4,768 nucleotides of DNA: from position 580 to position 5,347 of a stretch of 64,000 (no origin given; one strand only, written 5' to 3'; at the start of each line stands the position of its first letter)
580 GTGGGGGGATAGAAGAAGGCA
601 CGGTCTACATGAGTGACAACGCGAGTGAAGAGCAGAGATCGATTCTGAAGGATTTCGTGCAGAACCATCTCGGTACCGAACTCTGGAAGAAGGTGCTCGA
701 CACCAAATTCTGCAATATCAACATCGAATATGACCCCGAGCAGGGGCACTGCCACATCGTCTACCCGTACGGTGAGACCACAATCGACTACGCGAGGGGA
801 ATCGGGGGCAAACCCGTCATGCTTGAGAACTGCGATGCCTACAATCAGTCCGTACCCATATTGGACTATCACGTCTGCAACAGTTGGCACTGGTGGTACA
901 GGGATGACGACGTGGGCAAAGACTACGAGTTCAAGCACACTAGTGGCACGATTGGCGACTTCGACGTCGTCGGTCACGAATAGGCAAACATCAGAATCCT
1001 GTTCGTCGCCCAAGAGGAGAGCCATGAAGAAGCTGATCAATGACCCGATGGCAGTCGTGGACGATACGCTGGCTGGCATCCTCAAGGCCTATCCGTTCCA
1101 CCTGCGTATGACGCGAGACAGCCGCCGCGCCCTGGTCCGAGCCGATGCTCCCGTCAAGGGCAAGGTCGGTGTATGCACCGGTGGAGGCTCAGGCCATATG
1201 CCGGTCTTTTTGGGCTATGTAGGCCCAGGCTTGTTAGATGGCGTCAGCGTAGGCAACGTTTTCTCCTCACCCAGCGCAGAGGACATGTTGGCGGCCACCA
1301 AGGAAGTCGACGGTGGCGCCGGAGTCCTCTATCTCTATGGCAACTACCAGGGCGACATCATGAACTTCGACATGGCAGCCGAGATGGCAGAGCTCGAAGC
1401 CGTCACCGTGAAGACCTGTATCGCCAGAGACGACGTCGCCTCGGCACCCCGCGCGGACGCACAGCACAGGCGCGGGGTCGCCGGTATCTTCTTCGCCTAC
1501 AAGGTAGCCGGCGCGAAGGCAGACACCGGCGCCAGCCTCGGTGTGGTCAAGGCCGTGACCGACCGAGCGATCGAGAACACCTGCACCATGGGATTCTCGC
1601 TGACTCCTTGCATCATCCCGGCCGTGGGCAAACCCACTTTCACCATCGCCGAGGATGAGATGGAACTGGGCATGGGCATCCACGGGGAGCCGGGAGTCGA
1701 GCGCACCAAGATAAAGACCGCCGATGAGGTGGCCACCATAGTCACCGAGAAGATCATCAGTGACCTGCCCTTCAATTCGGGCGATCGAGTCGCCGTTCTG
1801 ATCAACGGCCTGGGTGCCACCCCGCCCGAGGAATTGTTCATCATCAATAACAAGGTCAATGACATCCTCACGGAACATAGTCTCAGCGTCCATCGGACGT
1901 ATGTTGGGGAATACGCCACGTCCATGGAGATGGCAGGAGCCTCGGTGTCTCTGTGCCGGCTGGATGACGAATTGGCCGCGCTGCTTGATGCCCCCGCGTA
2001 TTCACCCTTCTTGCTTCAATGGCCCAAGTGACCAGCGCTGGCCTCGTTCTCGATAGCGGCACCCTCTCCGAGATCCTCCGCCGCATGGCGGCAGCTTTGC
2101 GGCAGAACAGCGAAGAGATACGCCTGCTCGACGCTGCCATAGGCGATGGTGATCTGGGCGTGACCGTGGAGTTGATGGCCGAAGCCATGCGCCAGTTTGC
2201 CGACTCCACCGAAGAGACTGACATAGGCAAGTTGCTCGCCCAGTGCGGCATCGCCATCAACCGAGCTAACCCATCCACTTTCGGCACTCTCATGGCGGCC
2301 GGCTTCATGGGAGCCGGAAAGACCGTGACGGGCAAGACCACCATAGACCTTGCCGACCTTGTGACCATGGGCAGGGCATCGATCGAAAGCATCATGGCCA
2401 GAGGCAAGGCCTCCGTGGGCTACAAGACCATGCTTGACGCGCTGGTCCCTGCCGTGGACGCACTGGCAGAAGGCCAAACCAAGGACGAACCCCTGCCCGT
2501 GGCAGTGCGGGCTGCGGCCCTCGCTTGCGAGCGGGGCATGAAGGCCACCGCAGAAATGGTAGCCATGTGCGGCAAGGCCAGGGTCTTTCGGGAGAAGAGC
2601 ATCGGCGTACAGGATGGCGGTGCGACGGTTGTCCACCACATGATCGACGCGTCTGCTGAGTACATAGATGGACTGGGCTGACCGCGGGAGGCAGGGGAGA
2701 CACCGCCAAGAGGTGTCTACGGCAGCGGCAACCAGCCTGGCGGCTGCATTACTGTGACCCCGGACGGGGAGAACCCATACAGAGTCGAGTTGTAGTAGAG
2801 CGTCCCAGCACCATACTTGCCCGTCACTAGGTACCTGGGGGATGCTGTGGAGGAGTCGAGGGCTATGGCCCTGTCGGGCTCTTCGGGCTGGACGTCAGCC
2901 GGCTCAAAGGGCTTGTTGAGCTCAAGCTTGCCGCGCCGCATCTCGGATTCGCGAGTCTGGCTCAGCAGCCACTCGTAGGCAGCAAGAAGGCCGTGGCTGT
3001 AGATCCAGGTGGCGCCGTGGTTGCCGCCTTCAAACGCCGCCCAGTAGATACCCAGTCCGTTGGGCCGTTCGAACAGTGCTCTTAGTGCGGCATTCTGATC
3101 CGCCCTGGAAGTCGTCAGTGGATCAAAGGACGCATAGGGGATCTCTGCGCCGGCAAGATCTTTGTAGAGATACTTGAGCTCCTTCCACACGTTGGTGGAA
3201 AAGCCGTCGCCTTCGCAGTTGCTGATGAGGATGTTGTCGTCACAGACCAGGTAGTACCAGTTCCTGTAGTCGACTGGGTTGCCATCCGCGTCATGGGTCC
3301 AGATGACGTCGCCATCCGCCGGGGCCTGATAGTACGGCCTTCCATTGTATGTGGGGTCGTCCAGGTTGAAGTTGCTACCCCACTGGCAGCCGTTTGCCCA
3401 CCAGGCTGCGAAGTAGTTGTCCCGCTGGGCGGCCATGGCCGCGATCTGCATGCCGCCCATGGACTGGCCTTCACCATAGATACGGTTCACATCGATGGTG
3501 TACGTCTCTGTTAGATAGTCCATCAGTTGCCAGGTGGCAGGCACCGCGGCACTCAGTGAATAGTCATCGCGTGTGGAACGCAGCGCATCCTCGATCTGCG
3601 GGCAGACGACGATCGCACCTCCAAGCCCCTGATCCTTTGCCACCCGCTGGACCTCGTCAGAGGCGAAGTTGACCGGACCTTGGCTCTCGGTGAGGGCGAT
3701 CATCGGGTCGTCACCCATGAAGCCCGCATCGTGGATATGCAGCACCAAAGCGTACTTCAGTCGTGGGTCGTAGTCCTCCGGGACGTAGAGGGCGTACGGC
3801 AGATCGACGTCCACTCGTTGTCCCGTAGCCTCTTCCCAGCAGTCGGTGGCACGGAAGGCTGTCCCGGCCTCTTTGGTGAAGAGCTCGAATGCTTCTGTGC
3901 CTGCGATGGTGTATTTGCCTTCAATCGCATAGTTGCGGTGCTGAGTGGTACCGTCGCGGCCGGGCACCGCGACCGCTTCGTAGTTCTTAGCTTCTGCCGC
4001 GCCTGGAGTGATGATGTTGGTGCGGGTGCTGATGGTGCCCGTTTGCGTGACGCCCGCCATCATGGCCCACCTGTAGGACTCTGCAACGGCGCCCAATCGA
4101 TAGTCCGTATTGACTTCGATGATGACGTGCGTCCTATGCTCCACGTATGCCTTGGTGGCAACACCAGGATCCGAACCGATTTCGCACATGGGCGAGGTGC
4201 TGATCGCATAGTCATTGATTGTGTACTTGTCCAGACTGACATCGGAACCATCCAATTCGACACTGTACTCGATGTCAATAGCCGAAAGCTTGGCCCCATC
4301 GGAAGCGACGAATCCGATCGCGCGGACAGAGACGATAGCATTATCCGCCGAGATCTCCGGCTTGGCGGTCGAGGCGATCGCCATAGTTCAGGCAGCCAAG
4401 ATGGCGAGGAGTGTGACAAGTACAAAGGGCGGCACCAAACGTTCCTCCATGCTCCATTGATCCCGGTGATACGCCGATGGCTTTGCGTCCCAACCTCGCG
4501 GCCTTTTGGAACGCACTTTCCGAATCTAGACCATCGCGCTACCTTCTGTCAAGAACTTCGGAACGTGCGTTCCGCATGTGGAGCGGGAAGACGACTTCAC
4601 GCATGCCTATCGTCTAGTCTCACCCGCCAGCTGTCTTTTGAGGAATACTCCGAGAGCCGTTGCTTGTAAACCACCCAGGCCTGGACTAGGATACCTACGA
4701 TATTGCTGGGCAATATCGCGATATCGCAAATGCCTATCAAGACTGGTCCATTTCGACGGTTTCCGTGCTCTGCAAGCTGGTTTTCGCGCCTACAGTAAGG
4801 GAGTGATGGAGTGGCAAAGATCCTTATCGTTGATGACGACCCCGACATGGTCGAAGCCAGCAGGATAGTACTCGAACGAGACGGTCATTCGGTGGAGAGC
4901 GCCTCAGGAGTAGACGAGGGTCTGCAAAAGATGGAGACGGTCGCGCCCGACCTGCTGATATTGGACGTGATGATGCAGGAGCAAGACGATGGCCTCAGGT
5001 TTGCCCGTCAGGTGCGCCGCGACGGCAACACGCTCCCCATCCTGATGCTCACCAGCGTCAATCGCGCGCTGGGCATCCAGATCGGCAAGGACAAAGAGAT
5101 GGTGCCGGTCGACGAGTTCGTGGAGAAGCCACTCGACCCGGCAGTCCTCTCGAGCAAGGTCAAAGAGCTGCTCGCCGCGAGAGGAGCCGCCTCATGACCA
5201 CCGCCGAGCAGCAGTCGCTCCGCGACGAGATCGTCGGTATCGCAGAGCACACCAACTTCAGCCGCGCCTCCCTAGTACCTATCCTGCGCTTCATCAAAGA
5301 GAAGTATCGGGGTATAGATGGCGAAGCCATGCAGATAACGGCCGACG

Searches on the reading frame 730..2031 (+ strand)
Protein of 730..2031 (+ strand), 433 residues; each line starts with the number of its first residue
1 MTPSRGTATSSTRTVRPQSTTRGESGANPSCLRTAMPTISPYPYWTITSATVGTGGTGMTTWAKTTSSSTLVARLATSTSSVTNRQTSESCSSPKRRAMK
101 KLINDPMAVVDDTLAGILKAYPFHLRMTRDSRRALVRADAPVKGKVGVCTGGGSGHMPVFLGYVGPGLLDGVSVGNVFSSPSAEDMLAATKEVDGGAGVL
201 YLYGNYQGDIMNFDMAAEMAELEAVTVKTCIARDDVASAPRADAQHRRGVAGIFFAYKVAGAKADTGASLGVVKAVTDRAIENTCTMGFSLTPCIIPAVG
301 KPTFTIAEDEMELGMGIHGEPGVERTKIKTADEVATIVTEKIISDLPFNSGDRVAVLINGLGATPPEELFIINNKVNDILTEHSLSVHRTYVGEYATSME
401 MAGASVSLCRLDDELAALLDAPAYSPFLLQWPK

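Call 36: search_protein_families(library=pfam, proteins=[window:730-2031:+], max_evalue=0.001)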
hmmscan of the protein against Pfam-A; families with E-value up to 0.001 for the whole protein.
window:730-2031:+ (433 aa): 1 family
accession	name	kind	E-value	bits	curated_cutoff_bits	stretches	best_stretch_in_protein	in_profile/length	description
PF02733.22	Dak1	-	4.2e-117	391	31.4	1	116-426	2-312/313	Dak1 domain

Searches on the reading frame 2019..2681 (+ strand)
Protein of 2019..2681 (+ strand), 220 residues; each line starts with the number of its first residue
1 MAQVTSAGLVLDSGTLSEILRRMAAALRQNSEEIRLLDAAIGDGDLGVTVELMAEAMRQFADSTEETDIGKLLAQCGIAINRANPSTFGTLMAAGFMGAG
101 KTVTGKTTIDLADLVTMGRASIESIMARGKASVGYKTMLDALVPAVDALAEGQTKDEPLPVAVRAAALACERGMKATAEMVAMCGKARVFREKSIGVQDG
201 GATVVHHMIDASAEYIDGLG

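Call 36: search_protein_families(library=pfam, proteins=[window:2019-2681:+], max_evalue=0.001)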
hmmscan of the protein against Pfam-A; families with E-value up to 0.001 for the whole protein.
window:2019-2681:+ (220 aa): 1 family
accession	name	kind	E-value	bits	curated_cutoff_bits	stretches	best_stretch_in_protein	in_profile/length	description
PF02734.22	Dak2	-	3.1e-36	125.3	27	1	40-212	1-172/174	DAK2 domain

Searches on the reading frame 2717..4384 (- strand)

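Call 53: search_protein_families(library=pfam, proteins=[window:2717-4384:-], max_evalue=0.001)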
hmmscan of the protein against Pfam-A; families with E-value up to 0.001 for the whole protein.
window:2717-4384:- (555 aa): 2 families
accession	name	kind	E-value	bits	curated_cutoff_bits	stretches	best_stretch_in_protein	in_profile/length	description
PF00326.27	Peptidase_S9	-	7.6e-05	22.7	22.6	1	287-330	51-94/213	Prolyl oligopeptidase family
PF18435.7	EstA_Ig_like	-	0.00052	20.6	26.7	0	20-61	2-43/120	Esterase Ig-like N-terminal domain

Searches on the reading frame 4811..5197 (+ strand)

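Call 53: search_protein_families(library=pfam, proteins=[window:4811-5197:+], max_evalue=0.001)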
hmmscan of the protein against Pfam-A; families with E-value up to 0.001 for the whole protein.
window:4811-5197:+ (128 aa): 1 family
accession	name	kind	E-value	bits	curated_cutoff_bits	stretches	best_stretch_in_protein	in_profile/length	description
PF00072.30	Response_reg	-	3.9e-20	72.5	30.2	1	4-117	1-110/111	Response regulator receiver domain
